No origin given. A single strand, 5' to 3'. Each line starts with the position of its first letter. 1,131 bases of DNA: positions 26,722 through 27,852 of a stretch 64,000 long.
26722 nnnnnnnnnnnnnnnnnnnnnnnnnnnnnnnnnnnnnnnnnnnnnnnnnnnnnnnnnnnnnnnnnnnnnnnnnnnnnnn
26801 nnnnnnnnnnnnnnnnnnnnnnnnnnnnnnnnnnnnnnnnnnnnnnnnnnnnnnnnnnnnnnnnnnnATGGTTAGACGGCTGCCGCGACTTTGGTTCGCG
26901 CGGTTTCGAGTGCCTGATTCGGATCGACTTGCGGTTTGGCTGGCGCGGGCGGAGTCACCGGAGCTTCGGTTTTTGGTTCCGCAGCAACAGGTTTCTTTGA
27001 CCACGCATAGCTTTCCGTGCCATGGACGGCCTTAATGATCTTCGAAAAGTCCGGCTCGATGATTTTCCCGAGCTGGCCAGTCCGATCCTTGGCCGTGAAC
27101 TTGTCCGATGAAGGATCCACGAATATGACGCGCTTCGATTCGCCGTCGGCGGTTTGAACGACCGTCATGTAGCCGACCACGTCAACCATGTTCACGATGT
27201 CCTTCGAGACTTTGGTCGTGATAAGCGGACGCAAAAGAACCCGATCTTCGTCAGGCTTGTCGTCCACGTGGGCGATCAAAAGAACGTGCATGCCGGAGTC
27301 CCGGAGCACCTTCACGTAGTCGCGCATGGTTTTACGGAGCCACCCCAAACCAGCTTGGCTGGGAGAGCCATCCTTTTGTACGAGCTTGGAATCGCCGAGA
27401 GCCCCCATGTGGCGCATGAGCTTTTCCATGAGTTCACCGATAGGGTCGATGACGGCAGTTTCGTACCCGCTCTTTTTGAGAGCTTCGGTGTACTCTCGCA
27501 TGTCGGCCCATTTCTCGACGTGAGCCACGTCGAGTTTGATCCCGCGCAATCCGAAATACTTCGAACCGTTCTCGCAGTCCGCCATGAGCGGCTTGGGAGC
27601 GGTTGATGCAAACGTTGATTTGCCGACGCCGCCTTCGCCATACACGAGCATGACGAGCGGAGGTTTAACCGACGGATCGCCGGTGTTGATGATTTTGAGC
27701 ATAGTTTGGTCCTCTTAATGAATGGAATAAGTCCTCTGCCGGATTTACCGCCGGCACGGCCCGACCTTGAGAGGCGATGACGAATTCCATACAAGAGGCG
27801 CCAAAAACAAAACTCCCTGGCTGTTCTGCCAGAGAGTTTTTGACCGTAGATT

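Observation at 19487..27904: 8.4-kb integrase-bearing island inserted in the 3' end of ribosomal protein gene rpsI, flanked by 20-bp direct repeats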

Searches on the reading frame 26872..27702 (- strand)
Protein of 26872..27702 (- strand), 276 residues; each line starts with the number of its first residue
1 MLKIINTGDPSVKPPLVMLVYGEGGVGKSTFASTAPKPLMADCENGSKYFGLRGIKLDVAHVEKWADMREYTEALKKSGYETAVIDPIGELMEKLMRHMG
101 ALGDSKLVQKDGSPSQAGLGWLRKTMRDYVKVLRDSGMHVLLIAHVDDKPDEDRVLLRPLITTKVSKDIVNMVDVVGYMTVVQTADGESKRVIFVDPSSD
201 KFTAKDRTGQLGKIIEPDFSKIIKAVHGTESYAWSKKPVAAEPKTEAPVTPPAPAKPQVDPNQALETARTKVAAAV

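Call 6: search_protein_families(library=pfam, proteins=[window:26872-27702:-], max_evalue=0.01)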
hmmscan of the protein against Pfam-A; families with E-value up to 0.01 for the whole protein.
window:26872-27702:- (276 aa): 3 families
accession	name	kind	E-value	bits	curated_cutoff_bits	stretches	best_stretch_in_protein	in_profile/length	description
PF13479.12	AAA_24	-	9.5e-33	114.1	27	1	16-208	3-195/195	AAA domain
PF19709.4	DUF6206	-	0.0014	18.3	30.4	0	81-141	13-73/271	Family of unknown function (DUF6206)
PF13191.12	AAA_16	-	0.0058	17.6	32.6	0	16-42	25-51/167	AAA ATPase domain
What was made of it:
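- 26872..27702 (-): Sak4-like ssDNA-annealing ATPase (AAA_24). It is the first gene of the related full prophages. Pfam AAA_24 9.5e-33 (call 6).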

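Call 25: find_related_loci(query=window:26872-27702:-, collection=viral_contigs, flank=10000)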
Query window:26872-27702:- (276 aa) in viral_contigs; peptide patterns used: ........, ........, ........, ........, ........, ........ (x = any residue, [..] = any of these).
12 stretches matched a pattern; 10 encode a relative of the query (tblastn E <= 1e-3); 10 distinct loci.
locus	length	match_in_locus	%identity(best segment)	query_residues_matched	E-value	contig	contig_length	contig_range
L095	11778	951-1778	97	1-276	0e+0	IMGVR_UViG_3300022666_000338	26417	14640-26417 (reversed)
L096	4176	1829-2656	89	1-276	4e-171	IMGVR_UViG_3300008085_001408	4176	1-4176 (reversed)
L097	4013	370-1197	89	1-276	1e-171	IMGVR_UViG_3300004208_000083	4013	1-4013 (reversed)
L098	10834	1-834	88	1-276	2e-163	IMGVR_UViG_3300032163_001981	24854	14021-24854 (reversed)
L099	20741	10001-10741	69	2-247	9e-117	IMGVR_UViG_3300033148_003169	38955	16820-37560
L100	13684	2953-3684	66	2-251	7e-113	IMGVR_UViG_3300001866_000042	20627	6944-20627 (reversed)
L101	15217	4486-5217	66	2-251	7e-113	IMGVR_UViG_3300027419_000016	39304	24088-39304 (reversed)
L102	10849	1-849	60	2-275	2e-110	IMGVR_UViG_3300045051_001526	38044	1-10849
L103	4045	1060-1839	64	2-256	7e-111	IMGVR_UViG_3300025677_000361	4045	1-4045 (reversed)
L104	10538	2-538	62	67-251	9e-75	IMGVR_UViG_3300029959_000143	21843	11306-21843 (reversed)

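Call 35: find_homologous_proteins(query=window:26872-27702:-, max_evalue=1e-30)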
Query window:26872-27702:- (276 aa): 565 proteins with E <= 1e-30 among 2026 candidates; the best 120 are listed.
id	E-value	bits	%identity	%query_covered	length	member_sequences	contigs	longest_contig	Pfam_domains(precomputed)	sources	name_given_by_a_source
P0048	4.8e-171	585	96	100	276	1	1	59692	PF13479.13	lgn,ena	-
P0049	2.4e-161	553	90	100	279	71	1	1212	PF13479.13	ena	-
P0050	1.2e-160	551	91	99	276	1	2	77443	PF13479.13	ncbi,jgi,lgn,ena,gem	-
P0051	1.1e-159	548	91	96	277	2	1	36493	PF13479.13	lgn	-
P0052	2.9e-159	547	90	96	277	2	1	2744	PF13479.13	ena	-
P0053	3.1e-157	540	89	100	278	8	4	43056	PF13479.13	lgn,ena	-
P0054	6.5e-155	532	87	100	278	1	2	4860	PF13479.13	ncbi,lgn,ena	-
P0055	2.6e-152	524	86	100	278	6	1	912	PF13479.13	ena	-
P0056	1.6e-122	426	69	98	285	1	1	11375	PF13479.13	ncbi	-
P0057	2.1e-119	416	68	98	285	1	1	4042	PF13479.13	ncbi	-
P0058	9.0e-116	404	70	86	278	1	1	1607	PF13479.13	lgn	-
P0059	2.4e-115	403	70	92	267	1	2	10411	PF13479.13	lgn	-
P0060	2.2e-114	399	66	99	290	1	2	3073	PF13479.13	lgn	-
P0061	1.9e-112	393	63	99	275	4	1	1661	PF13479.13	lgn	-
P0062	4.2e-112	392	62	99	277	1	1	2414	PF13479.13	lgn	-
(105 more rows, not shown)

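Call 36: find_encoding_contigs(protein=P0048, flank=10000, max_places=4)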
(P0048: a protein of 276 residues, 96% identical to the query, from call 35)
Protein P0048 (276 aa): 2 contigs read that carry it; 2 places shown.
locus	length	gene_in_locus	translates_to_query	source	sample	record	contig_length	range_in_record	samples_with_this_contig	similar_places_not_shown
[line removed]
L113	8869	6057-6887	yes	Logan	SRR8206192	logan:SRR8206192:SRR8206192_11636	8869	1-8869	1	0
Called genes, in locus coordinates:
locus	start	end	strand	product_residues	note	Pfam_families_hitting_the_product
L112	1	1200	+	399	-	?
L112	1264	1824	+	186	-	-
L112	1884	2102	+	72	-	PF01176:eIF-1a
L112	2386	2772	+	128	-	PF00416:Ribosomal_S13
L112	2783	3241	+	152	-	PF00411:Ribosomal_S11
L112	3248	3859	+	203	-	PF00163:Ribosomal_S4, PF01479:S4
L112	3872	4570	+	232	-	PF01193:RNA_pol_L, PF01000:RNA_pol_A_bac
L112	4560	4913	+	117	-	PF01196:Ribosomal_L17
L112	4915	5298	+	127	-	PF00572:Ribosomal_L13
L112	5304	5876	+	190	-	PF00380:Ribosomal_S9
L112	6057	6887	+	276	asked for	PF13479:AAA_24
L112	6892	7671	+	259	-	-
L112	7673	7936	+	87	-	-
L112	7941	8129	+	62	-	-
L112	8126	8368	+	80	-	-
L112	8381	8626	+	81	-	PF05284:DUF736 (faint)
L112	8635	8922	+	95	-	-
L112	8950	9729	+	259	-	-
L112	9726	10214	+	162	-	-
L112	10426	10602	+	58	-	-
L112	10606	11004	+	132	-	-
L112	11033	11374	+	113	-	PF08774:VRR_NUC (faint)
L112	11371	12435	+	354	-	PF00145:DNA_methylase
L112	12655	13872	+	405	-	PF02195:ParB_N, PF01555:N6_N4_Mtase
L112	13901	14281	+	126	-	-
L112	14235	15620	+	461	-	-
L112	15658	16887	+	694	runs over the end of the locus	PF04860:Phage_portal, PF04233:Phage_Mu_F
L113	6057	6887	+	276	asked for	PF13479:AAA_24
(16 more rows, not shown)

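Call 37: find_encoding_contigs(protein=P0050, flank=10000, max_places=4)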
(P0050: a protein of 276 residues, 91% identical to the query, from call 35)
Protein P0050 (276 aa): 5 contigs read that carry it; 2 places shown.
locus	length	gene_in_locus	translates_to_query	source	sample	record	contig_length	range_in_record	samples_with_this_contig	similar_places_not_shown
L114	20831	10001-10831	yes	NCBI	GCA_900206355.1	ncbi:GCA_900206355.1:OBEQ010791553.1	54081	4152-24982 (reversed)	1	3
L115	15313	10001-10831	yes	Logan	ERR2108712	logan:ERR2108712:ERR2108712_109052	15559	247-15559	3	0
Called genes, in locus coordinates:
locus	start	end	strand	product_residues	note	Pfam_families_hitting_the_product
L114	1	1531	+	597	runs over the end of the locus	PF00009:GTP_EFTU, PF22042:EF-G_D2, PF03144:GTP_EFTU_D2, PF14492:EFG_III (weak), PF00679:EFG_C, PF21018:BipA_C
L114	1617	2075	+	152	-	-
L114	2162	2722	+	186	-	-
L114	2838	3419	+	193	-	PF13482:RNase_H_2, PF10108:DNA_pol_B_exo2 (faint)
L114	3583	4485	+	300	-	PF03477:ATP-cone (weak), PF12637:TSCPD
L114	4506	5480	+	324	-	PF00268:Ribonuc_red_sm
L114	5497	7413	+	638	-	PF00317:Ribonuc_red_lgN, PF02867:Ribonuc_red_lgC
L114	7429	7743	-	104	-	-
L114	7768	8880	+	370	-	PF02646:RmuC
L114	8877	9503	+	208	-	PF02698:DUF218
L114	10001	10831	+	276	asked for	PF13479:AAA_24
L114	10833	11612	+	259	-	PF12705:PDDEXK_1 (weak)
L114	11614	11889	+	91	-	-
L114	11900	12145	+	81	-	PF05284:DUF736 (faint)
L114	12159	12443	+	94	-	-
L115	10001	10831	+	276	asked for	PF13479:AAA_24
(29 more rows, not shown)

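Call 38: find_encoding_contigs(protein=P0053, flank=10000, max_places=4)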
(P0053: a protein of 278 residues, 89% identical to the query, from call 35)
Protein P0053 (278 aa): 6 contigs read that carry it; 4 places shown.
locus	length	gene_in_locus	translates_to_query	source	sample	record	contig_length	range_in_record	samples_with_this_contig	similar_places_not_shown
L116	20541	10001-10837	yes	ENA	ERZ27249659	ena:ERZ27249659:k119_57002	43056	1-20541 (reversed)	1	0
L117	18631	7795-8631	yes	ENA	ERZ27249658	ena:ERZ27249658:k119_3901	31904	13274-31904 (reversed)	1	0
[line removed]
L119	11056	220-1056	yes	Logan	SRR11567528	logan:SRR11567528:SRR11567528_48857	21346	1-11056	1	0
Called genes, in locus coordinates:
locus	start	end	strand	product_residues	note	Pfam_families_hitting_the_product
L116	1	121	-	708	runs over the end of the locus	-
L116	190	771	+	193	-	PF01066:CDP-OH_P_transf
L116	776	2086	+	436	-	PF08245:Mur_ligase_M, PF02875:Mur_ligase_C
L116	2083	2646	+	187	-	-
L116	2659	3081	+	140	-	PF04977:DivIC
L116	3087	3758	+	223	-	-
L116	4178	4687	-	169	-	-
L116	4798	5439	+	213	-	PF01928:CYTH (weak)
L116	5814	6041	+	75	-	PF01176:eIF-1a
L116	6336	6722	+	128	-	PF00416:Ribosomal_S13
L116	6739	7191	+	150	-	PF00411:Ribosomal_S11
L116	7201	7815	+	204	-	PF00163:Ribosomal_S4, PF01479:S4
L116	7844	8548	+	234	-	PF01193:RNA_pol_L, PF13656:RNA_pol_L_2 (faint), PF01000:RNA_pol_A_bac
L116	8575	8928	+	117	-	PF01196:Ribosomal_L17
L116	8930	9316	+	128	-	PF00572:Ribosomal_L13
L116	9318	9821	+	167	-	PF00380:Ribosomal_S9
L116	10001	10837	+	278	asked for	PF13479:AAA_24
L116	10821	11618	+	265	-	-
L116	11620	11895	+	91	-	-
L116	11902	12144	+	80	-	PF05284:DUF736 (faint)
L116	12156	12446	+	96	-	-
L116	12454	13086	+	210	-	-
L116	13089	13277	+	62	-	-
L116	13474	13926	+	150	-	-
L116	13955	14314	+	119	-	PF08774:VRR_NUC (faint)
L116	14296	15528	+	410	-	PF02195:ParB_N, PF01555:N6_N4_Mtase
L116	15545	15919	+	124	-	-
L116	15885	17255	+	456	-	PF03237:Terminase_6N (weak)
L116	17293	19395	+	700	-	PF04860:Phage_portal, PF04233:Phage_Mu_F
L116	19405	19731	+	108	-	-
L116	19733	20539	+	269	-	?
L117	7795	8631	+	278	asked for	PF13479:AAA_24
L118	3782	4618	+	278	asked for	PF13479:AAA_24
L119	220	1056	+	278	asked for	PF13479:AAA_24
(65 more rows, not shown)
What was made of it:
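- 26872..27702 (-): 88-97% identical proteins next to rpsI in other hosts (calls 25, 35-38).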

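Call 53: search_protein_families(library=phrogs, proteins=[window:26872-27702:-], max_evalue=0.001)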
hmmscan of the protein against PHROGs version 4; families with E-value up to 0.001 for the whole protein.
window:26872-27702:- (276 aa): 3 families
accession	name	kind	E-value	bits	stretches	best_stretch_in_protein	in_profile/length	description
phrog_124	-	DNA, RNA and nucleotide metabolism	6.1e-46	158.5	1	3-270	30-303/382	Sak4-like ssDNA annealing protein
phrog_14754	-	unknown function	6.7e-06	27.1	1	15-98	16-97/98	-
phrog_1366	-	unknown function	1.7e-05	25.5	1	13-144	12-153/307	-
